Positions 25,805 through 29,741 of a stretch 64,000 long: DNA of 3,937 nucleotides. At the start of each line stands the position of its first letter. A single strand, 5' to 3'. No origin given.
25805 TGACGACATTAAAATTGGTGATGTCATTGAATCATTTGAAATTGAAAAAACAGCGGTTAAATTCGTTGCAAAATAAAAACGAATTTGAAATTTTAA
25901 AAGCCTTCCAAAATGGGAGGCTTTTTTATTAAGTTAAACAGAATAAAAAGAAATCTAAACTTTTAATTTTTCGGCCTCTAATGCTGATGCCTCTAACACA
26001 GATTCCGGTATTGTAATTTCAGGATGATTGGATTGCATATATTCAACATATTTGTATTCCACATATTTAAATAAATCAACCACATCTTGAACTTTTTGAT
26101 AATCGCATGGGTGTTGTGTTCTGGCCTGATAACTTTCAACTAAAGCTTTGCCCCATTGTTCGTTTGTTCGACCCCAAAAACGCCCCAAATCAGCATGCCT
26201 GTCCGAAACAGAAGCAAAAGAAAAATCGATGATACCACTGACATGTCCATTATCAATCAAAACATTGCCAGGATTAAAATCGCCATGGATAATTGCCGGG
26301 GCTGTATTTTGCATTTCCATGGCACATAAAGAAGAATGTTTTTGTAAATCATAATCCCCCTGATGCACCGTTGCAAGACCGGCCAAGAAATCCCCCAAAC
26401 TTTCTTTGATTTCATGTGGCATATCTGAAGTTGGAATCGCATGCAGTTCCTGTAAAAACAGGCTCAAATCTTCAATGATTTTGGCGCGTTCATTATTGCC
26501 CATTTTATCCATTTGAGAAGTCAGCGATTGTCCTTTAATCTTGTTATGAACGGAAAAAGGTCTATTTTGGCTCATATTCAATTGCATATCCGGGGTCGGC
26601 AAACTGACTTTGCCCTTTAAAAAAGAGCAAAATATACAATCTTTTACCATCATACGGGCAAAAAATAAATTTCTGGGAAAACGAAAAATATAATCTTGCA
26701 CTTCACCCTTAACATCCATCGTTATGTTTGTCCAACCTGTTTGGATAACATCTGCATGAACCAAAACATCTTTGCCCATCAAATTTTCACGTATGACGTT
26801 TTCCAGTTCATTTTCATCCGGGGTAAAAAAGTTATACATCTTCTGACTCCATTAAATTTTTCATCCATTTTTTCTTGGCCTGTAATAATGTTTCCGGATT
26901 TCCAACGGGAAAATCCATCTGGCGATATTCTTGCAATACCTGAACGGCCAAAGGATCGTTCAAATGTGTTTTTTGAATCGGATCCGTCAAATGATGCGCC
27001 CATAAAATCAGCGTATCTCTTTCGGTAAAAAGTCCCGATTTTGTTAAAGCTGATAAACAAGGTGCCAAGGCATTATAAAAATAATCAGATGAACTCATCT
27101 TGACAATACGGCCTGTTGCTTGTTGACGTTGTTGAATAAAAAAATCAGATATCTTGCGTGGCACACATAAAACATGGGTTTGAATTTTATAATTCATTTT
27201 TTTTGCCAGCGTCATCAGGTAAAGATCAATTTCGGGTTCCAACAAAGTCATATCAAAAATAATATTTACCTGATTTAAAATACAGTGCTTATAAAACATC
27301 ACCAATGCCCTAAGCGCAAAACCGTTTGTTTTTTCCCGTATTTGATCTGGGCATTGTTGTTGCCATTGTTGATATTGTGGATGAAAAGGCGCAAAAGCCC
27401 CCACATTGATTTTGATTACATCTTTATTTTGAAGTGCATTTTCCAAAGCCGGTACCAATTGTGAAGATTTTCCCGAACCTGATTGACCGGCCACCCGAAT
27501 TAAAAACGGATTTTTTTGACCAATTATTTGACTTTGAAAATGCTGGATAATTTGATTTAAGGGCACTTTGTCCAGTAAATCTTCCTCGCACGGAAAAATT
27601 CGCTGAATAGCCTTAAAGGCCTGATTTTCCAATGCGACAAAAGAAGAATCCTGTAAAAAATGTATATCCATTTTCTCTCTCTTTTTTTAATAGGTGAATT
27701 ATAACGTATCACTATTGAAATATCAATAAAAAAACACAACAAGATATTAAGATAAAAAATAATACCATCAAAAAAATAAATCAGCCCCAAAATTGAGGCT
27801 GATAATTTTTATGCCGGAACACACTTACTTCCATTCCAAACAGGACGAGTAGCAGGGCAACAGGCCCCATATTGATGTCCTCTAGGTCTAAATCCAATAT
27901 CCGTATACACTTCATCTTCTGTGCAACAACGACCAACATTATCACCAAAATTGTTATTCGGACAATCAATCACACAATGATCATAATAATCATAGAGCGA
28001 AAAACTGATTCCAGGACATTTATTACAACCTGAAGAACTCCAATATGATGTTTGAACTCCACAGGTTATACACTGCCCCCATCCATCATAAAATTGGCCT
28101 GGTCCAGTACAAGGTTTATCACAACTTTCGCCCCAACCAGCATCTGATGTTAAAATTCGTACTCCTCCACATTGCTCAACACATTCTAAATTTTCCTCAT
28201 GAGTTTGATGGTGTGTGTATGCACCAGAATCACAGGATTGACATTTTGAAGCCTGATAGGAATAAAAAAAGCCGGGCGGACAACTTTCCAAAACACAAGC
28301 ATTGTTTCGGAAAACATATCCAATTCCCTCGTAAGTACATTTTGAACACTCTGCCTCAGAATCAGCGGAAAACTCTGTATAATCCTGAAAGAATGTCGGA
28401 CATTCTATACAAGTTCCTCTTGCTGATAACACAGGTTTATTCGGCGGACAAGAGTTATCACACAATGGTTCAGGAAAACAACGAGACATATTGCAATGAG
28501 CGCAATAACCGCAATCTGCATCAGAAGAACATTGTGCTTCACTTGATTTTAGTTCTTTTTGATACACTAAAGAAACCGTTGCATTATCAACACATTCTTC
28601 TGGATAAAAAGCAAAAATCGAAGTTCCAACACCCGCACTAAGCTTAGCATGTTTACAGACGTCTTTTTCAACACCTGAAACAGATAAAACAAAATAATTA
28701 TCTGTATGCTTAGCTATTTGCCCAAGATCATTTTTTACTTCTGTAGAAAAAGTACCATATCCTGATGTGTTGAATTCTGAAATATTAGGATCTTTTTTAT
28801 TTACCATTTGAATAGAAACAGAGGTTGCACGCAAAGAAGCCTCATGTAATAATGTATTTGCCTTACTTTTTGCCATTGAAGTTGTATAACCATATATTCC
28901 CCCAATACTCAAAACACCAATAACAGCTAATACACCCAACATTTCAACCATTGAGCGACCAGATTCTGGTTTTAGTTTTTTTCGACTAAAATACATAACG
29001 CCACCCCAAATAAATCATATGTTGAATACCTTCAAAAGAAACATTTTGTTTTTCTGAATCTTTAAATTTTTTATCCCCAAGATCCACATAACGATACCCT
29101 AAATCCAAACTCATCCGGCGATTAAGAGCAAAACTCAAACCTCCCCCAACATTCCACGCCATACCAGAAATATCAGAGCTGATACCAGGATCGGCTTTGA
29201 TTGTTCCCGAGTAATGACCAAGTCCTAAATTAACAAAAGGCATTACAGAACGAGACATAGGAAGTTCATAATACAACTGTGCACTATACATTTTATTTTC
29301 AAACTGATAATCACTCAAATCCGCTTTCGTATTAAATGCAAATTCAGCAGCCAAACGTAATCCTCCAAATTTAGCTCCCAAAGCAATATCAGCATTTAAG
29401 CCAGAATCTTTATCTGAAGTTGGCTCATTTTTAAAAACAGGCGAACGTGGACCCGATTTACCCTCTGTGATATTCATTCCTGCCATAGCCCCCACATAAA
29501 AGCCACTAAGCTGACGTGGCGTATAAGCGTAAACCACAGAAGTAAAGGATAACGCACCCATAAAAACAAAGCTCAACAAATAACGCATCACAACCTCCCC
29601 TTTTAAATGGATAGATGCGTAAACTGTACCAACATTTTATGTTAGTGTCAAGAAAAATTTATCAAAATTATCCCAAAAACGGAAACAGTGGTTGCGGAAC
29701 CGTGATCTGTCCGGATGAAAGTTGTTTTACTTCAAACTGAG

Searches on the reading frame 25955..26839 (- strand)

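Call 12: search_protein_families(library=pfam, proteins=[window:25955-26839:-], max_evalue=0.001)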
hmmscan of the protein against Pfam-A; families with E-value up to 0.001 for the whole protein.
window:25955-26839:- (294 aa): 2 families
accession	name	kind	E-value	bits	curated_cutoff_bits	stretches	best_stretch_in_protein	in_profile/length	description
PF01636.29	APH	-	3.7e-23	83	23.2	1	32-241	5-229/239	Phosphotransferase enzyme family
PF19974.5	TCAD9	-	5.2e-06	26.3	40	1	176-215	292-328/429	Ternary complex associated domain 9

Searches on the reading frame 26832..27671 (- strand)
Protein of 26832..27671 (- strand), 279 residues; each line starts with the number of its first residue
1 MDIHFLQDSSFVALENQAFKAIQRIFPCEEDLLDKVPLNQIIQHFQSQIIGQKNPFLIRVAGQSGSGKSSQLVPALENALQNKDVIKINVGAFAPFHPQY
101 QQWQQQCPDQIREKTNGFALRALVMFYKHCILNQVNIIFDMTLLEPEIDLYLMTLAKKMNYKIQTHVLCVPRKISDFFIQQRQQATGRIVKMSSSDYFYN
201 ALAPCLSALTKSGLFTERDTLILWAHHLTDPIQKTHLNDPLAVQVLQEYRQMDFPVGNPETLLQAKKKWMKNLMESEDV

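Call 12: search_protein_families(library=pfam, proteins=[window:26832-27671:-], max_evalue=0.001)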
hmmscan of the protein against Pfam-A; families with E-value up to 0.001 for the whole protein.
window:26832-27671:- (279 aa): 2 families
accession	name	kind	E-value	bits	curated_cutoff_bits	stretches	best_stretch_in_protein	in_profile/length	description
PF06414.18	Zeta_toxin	-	1.6e-21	77.1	22.3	1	51-213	12-177/199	Zeta toxin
PF13671.12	AAA_33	-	0.00092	20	27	0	58-188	2-124/143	AAA domain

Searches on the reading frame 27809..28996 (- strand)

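Call 9: search_protein_families(library=pfam, proteins=[window:27809-28996:-], max_evalue=1)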
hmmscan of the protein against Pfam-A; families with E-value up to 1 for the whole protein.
window:27809-28996:- (395 aa): 1 family
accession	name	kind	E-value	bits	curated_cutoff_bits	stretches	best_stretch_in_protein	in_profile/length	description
PF00691.25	OmpA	-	0.31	11.8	27.2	1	5-82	6-81/98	OmpA family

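Call 10: search_protein_families(library=ncbifam, proteins=[window:27809-28996:-], max_evalue=1)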
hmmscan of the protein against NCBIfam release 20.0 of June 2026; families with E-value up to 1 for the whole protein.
window:27809-28996:- (395 aa): 0 families

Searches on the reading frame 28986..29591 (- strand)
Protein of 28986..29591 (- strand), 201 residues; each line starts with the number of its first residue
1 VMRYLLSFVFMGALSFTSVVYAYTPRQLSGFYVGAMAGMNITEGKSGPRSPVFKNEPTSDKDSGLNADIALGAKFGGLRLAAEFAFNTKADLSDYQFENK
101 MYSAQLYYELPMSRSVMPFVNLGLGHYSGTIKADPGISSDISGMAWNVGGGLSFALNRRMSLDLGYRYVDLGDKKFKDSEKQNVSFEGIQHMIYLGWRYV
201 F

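Call 12: search_protein_families(library=pfam, proteins=[window:28986-29591:-], max_evalue=0.001)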
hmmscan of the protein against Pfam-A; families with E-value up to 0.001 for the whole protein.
window:28986-29591:- (201 aa): 2 families
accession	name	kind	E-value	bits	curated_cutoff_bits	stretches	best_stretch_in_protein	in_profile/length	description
PF13505.12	OMP_b-brl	-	2.9e-16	60.6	28.7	1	15-182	8-160/175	Outer membrane protein beta-barrel domain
PF02462.21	Opacity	-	0.00017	22.1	21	1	72-183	2-117/126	Opacity family porin protein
